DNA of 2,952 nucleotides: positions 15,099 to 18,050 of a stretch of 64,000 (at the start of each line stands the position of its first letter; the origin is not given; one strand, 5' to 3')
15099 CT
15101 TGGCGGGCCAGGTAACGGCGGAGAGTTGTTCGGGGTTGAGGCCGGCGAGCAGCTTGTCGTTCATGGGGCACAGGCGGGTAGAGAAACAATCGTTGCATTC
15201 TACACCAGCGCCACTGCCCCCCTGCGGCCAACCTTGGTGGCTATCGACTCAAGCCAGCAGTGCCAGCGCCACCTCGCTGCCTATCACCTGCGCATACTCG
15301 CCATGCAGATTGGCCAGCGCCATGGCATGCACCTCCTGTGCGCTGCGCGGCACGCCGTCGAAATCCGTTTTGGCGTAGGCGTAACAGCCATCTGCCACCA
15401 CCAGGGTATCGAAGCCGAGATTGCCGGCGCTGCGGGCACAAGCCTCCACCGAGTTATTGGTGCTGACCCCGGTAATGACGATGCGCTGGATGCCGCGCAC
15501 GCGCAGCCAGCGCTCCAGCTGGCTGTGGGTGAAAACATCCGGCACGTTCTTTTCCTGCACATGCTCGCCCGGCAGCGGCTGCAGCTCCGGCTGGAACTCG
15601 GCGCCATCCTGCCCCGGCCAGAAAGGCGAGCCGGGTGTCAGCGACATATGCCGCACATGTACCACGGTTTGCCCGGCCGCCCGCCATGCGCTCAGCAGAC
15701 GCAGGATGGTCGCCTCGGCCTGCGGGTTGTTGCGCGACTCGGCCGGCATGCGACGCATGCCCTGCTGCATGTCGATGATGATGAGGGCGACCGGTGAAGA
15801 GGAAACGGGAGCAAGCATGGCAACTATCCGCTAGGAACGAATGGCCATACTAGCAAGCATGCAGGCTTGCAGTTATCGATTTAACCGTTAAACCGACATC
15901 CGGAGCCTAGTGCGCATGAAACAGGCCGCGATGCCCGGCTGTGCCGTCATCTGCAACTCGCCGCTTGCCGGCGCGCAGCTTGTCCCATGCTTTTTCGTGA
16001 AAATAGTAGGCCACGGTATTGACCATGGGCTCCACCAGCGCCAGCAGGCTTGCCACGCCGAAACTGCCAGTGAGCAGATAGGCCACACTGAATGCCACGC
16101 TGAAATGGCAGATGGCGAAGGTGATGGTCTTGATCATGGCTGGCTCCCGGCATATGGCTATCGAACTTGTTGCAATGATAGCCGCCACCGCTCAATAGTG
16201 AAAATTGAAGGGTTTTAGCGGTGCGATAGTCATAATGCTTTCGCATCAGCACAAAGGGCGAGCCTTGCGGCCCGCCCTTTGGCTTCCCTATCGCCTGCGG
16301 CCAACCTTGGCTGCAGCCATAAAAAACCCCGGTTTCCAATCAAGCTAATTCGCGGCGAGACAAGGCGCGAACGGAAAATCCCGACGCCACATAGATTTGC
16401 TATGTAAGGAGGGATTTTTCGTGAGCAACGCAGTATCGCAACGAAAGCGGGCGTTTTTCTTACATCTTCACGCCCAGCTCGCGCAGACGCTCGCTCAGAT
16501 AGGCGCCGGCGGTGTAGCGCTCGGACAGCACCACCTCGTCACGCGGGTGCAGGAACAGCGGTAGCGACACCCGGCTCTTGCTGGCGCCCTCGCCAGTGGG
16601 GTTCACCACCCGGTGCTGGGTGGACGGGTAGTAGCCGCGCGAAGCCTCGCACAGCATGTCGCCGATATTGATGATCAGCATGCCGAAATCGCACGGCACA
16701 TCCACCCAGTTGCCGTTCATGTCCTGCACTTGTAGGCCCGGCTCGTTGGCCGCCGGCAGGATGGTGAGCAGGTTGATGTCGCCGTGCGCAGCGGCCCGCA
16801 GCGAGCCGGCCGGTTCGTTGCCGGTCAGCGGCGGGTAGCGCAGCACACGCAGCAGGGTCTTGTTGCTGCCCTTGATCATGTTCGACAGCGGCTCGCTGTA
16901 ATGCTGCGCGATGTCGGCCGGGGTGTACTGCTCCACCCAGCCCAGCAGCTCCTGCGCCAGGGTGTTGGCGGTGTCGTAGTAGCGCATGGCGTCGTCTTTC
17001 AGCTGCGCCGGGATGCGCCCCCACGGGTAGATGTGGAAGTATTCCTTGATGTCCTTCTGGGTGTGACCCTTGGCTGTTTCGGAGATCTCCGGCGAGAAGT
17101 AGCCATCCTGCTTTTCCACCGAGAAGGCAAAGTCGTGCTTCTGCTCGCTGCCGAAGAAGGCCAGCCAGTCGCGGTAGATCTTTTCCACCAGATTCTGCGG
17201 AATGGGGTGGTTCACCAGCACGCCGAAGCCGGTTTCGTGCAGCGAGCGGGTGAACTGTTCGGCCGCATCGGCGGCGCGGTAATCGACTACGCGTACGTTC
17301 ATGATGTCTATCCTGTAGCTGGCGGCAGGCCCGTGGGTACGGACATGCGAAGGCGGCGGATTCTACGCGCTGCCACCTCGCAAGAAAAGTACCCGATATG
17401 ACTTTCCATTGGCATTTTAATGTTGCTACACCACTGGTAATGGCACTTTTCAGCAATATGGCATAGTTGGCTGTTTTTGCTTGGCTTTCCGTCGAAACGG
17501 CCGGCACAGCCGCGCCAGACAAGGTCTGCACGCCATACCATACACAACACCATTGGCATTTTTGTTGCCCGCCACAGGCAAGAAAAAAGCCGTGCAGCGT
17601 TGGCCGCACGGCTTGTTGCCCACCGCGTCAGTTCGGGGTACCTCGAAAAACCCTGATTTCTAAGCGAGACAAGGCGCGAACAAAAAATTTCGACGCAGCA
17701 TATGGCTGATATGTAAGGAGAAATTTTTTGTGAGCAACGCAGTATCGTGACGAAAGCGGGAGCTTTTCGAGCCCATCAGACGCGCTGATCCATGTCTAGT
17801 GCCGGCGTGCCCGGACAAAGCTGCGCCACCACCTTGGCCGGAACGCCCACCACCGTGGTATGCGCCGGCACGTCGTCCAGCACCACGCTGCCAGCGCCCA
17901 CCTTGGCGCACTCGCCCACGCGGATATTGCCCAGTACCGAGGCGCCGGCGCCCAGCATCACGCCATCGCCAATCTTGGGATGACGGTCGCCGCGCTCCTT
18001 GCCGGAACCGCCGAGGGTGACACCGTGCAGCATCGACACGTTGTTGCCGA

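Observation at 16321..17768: A roughly 125-bp element duplicated immediately 3' of two consecutive minus-strand genes (cysE and a 2OG-Fe(II) oxygenase), bracketing the oxygenase gene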

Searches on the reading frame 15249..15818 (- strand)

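Call 11: search_protein_families(library=pfam, proteins=[window:15249-15818:-])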
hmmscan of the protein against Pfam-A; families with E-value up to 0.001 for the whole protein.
window:15249-15818:- (189 aa): 1 family
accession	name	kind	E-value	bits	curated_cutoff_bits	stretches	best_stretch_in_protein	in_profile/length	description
PF00857.26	Isochorismatase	-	1.3e-31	110.5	27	1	11-181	2-173/175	Isochorismatase domain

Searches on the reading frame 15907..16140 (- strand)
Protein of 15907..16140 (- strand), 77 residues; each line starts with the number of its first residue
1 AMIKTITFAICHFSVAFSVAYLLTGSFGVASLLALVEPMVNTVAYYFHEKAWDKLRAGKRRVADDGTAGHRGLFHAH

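Call 11: search_protein_families(library=pfam, proteins=[window:15907-16140:-])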
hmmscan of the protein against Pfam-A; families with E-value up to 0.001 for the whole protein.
window:15907-16140:- (77 aa): 1 family
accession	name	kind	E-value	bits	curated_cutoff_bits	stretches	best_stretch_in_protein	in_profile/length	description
PF09834.14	DUF2061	-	7.3e-24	84.4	23.1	1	2-53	1-52/52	Predicted membrane protein (DUF2061)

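Call 12: find_encoding_contigs(protein=window:15907-16140:-, flank=6000, max_places=10)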
Protein window:15907-16140:- (77 aa): no gene with exactly this product is on record in the collection.

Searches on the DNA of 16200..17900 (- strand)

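Call 9: search_rna_families(source=window, start=16200, end=17900, threshold=evalue, max_evalue=10, show_alignments=3)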
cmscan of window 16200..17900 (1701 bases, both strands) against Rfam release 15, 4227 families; matches with E-value up to 10: 6.
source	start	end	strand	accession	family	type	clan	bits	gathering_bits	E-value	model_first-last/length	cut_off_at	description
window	17586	17615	+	RF03929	mir-6579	Gene; miRNA;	-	19.6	47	2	1-68/68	no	mir-6579 microRNA precursor family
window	16248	16325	-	RF02235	asX1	Gene; sRNA;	-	19.3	70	4.8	1-115/115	no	Xanthomonadaceae sRNA asX1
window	16994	17067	+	RF00593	snoU83B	Gene; snRNA; snoRNA; CD-box;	-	16.6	35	3.8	1-94/94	no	Small nucleolar RNA U83B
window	17710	17727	-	RF00462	IRES_APC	Cis-reg; IRES;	-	16.3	50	6.8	17-34/53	no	APC internal ribosome entry site (IRES)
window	16777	16854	+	RF01698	Chloroflexi-1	Gene; sRNA;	-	16.2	80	4.7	1-84/84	no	Chloroflexi-1 RNA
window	16685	16723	-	RF00292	snoTBR5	Gene; snRNA; snoRNA; CD-box;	-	15.8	44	1.7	1-94/94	no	Small nucleolar RNA TBR5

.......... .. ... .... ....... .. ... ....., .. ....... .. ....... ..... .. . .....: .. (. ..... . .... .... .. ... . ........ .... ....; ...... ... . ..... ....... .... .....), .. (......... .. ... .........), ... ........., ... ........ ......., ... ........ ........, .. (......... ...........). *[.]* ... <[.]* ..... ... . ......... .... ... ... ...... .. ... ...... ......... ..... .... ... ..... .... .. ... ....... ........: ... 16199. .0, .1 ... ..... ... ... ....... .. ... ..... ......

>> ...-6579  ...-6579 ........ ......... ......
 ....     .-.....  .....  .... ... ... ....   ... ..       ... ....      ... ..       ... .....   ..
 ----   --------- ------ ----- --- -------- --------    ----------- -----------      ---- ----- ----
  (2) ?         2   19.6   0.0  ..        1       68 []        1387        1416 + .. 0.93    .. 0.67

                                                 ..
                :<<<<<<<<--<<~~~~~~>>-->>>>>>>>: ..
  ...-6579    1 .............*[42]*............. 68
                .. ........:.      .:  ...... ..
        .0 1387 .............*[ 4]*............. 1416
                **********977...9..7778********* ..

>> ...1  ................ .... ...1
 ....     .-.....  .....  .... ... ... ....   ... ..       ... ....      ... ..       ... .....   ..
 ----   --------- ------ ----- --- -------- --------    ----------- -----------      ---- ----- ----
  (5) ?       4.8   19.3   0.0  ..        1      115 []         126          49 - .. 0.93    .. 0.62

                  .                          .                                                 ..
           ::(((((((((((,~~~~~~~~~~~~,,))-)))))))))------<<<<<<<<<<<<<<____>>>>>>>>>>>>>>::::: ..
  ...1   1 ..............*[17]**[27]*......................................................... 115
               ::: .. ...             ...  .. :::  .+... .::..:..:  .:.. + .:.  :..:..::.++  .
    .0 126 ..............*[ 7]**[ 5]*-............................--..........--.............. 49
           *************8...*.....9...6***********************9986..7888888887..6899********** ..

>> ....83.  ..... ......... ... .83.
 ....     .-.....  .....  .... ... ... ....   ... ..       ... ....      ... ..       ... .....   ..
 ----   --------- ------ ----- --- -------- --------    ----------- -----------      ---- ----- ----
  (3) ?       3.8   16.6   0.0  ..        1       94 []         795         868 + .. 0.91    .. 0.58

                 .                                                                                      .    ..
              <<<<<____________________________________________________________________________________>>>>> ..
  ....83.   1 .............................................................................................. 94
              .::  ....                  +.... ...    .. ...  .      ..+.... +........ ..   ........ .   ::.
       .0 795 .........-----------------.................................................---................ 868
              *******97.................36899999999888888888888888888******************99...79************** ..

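Call 60: search_with_rna_model(model_id=R1, sources=[L079, L080, L031, L013, L062, L058, L089, L086, L090], filters=off, max_evalue=10, show_alignments=6)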
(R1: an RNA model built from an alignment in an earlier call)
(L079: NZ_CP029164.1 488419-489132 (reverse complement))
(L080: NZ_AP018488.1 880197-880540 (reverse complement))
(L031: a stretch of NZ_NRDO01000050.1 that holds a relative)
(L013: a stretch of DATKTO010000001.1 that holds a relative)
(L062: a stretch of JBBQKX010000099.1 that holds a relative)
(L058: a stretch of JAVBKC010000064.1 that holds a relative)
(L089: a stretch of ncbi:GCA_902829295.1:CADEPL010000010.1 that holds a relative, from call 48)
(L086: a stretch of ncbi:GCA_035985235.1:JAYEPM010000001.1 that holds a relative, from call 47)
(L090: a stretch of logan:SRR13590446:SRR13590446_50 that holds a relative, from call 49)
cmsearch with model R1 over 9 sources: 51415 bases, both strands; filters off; matches with E-value up to 10: 25.
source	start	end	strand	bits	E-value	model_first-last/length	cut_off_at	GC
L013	842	1021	-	73.2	5.2e-15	6-140/146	no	0.37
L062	2453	2626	-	45.7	1.6e-08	14-132/146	no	0.48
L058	4928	5004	-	38.8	6.4e-07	1-146/146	no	0.55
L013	6419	6476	-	28.1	0.00022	1-146/146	no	0.34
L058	4929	5005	+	26.8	0.00043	1-146/146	no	0.53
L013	6420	6477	+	26.1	0.00065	1-146/146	no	0.34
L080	107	240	+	22.9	0.0036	1-146/146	no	0.46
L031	854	979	+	22.5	0.0044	1-146/146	no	0.54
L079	295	421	+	14.8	0.3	1-146/146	no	0.52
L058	176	239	+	14.3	0.38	1-146/146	no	0.67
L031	755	795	-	11.2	2.1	1-146/146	no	0.59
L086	1415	1503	-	11.1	2.2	1-146/146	no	0.64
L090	409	443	-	10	4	1-146/146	no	0.8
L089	5411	5475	+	9.5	5.1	1-146/146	no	0.74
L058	175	238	-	9.4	5.4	1-146/146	no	0.67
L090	6190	6273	+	9.4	5.4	1-146/146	no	0.73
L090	1384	1414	-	9.4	5.6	1-146/146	no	0.68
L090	3914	3986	-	9.3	6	1-146/146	no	0.67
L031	756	796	+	9.2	6.1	1-146/146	no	0.61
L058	4771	4852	+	9.1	6.6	1-146/146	no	0.67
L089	1936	2024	-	9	6.7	1-146/146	no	0.63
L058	823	958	-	8.8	7.7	1-146/146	no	0.68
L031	821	1000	-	8.8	7.8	1-146/146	no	0.49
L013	6175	6213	+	8.7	8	1-146/146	no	0.51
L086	2923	2948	+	8.7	8.1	1-146/146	no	0.62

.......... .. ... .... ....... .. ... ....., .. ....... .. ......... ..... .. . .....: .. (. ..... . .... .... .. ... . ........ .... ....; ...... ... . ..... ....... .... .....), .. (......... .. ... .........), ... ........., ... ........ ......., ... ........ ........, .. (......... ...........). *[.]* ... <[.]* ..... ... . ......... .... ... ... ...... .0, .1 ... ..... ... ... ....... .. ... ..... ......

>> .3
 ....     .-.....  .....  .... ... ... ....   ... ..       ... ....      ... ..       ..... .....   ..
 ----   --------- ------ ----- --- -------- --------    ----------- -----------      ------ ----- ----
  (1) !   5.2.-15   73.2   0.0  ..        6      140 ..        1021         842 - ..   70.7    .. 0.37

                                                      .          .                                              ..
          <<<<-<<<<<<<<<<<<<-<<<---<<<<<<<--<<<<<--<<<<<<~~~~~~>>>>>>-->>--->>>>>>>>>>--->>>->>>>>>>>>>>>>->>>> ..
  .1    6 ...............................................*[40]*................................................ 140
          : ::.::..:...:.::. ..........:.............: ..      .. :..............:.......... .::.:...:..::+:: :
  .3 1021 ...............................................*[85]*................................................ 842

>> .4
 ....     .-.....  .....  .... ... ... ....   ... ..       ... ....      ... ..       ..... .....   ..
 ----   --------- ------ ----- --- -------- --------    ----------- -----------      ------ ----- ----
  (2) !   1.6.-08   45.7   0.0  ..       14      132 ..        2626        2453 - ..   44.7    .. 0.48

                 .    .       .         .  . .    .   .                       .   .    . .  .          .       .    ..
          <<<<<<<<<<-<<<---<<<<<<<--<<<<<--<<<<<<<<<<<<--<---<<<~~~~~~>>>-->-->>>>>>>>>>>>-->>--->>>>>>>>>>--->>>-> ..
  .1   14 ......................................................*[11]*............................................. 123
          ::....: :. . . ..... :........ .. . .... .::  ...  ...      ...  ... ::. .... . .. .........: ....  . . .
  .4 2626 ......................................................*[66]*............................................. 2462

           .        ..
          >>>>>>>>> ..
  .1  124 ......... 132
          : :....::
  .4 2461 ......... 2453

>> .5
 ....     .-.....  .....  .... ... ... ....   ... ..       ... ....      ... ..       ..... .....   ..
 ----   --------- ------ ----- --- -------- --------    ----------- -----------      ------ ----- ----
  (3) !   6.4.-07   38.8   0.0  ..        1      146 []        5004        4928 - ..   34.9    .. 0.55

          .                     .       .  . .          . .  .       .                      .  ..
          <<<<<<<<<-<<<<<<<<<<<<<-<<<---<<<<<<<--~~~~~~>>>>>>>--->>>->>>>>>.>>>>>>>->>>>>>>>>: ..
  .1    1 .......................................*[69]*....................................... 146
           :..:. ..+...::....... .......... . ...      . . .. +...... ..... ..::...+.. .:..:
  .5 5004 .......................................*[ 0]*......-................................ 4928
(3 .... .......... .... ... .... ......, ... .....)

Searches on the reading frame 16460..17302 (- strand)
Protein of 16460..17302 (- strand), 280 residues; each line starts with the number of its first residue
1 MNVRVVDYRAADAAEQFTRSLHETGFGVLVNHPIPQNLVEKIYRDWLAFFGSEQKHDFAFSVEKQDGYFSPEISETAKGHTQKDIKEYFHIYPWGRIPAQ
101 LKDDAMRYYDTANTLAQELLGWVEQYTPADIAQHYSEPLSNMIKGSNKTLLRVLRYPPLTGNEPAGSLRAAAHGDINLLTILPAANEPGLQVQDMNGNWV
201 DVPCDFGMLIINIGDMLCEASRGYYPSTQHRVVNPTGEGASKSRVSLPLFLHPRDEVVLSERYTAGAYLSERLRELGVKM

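Call 10: find_encoding_contigs(protein=window:16460-17302:-, flank=6000, max_places=10)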
Protein window:16460-17302:- (280 aa): no gene with exactly this product is on record in the collection.

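Call 11: search_protein_families(library=pfam, proteins=[window:16460-17302:-])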
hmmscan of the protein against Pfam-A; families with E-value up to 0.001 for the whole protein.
window:16460-17302:- (280 aa): 2 families
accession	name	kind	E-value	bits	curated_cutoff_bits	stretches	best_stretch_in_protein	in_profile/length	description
PF03171.26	2OG-FeII_Oxy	-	4e-18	66.1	23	1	152-253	5-101/101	2OG-Fe(II) oxygenase superfamily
PF14226.12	DIOX_N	-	1.4e-09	39.1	27.3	1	10-94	14-97/117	non-haem dioxygenase in morphine synthesis N-terminal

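Call 46: find_homologous_proteins(query=window:16460-17302:-, max_evalue=1e-30)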
Query window:16460-17302:- (280 aa): 6231 proteins with E <= 1e-30 among 8000 candidates; the best 120 are listed.
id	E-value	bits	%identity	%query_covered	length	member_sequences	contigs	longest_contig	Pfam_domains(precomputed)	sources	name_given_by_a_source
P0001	2.6e-189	645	100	100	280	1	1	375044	PF14226.13,PF03171.27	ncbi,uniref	ncbi:2OG-Fe(II) oxygenase family protein [Vogesella amnigena]|uniref:2-oxoglutarate-dependent ethyle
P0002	1.2e-186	637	99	100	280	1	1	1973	PF14226.13,PF03171.27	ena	-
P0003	1.2e-186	637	99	100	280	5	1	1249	PF14226.13,PF03171.27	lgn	-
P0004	1.5e-184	630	98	100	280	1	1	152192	PF14226.13,PF03171.27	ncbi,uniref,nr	ncbi:isopenicillin N synthase family dioxygenase [Vogesella oryzae]|uniref:isopenicillin N synthase 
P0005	7.3e-184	628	98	100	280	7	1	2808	PF14226.13,PF03171.27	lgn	-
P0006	1.9e-183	626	98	100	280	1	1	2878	PF14226.13,PF03171.27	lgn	-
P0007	3.2e-180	616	95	100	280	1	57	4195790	PF14226.13,PF03171.27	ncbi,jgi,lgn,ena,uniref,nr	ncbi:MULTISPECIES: 2OG-Fe(II) oxygenase family protein [Vogesella]|jgi:isopenicillin N synthase-like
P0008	3.2e-180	616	95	100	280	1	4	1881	PF14226.13,PF03171.27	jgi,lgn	-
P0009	8.3e-180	614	95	100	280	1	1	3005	PF14226.13,PF03171.27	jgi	jgi:isopenicillin N synthase-like dioxygenase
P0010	1.1e-179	614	95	100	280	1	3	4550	PF14226.13,PF03171.27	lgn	-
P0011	1.1e-179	614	95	100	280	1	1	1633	PF14226.13,PF03171.27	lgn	-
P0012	1.6e-179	613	95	100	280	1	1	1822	PF14226.13,PF03171.27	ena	-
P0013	2.2e-179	613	95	100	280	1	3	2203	PF14226.13,PF03171.27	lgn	-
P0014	2.2e-179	613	95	100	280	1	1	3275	PF14226.13,PF03171.27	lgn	-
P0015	4.1e-179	612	95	100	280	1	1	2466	PF14226.13,PF03171.27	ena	-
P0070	5.1e-156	536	83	100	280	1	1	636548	PF14226.13,PF03171.27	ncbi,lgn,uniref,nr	ncbi:isopenicillin N synthase family oxygenase [Chromobacterium violaceum]|uniref:isopenicillin N sy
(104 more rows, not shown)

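Call 47: find_encoding_contigs(protein=P0007, flank=3000, max_places=8)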
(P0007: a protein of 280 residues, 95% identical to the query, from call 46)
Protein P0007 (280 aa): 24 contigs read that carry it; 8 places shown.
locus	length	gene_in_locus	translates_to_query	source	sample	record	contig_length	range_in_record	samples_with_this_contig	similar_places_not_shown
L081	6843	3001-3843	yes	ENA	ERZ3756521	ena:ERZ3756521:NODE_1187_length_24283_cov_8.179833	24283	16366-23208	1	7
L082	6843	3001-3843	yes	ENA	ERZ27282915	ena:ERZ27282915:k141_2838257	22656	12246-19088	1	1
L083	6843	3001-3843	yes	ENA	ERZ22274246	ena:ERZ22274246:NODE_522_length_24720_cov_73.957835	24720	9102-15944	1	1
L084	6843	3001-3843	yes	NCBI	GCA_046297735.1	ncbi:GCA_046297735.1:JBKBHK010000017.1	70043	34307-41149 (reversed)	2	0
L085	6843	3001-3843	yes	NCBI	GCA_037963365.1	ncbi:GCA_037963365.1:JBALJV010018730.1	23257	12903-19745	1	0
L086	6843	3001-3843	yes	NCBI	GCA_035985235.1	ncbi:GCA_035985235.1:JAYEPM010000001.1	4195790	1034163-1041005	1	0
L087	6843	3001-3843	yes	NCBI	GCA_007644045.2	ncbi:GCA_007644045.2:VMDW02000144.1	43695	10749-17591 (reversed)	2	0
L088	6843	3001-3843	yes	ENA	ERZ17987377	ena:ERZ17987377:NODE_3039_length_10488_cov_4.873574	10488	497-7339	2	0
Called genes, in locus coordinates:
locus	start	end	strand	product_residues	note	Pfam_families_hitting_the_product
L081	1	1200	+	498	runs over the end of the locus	PF10150:RNase_E_G, PF20833:RNase_E_G_Thio (faint)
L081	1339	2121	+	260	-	PF06426:SATase_N, PF14602:Hexapep_2 (faint), PF00132:Hexapep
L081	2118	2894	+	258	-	PF08874:DUF1835, PF12395:DUF3658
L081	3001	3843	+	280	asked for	PF14226:DIOX_N, PF03171:2OG-FeII_Oxy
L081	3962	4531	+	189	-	PF00857:Isochorismatase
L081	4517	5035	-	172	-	PF13527:Acetyltransf_9 (faint), PF00583:Acetyltransf_1, PF13508:Acetyltransf_7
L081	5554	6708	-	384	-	PF02636:Methyltransf_28, PF08242:Methyltransf_12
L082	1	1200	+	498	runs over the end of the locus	PF10150:RNase_E_G, PF20833:RNase_E_G_Thio (faint)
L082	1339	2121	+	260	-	PF06426:SATase_N, PF14602:Hexapep_2 (faint), PF00132:Hexapep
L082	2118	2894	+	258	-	PF08874:DUF1835, PF12395:DUF3658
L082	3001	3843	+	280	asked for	PF14226:DIOX_N, PF03171:2OG-FeII_Oxy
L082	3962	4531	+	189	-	PF00857:Isochorismatase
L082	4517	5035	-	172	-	PF13527:Acetyltransf_9 (faint), PF00583:Acetyltransf_1, PF13508:Acetyltransf_7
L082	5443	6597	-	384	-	PF02636:Methyltransf_28, PF08242:Methyltransf_12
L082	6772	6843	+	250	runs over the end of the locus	PF00106:adh_short, PF08659:KR, PF23441:SDR, PF13561:adh_short_C2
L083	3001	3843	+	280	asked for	PF14226:DIOX_N, PF03171:2OG-FeII_Oxy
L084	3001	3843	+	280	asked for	PF14226:DIOX_N, PF03171:2OG-FeII_Oxy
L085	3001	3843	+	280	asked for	PF14226:DIOX_N, PF03171:2OG-FeII_Oxy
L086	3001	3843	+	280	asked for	PF14226:DIOX_N, PF03171:2OG-FeII_Oxy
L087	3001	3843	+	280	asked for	PF14226:DIOX_N, PF03171:2OG-FeII_Oxy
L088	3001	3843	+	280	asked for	PF14226:DIOX_N, PF03171:2OG-FeII_Oxy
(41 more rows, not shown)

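Call 48: find_encoding_contigs(protein=P0004, flank=3000, max_places=3)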
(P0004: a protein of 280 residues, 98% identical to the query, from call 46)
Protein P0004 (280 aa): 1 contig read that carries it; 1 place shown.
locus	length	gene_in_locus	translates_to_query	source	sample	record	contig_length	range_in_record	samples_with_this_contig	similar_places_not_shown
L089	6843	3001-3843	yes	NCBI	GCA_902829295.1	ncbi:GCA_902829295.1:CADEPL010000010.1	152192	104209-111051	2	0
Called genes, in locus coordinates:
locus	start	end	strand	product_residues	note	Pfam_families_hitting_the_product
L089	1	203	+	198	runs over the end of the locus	PF02545:Maf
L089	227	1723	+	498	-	PF10150:RNase_E_G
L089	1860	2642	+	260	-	PF06426:SATase_N, PF00132:Hexapep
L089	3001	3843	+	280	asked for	PF14226:DIOX_N, PF03171:2OG-FeII_Oxy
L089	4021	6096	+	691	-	PF01757:Acyl_transf_3, PF19040:SGNH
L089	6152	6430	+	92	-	PF09834:DUF2061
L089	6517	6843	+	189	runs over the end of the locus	PF00857:Isochorismatase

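Call 49: find_encoding_contigs(protein=P0070, flank=3000, max_places=3)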
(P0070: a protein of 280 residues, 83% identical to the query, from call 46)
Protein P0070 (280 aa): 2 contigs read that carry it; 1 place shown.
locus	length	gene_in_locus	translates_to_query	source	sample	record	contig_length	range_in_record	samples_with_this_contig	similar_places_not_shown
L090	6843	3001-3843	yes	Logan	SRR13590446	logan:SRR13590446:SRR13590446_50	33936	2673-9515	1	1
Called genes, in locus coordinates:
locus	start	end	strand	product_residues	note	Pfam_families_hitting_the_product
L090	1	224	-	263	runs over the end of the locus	PF01925:TauE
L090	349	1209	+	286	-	PF00753:Lactamase_B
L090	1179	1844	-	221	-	PF08238:Sel1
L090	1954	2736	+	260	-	PF06426:SATase_N, PF00132:Hexapep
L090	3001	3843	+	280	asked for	PF14226:DIOX_N, PF03171:2OG-FeII_Oxy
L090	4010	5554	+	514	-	PF05231:MASE1, PF00990:GGDEF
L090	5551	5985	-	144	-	PF01047:MarR, PF12802:MarR_2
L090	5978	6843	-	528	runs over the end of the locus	PF05977:MFS_3 (weak), PF06609:TRI12, PF00083:Sugar_tr (weak), PF07690:MFS_1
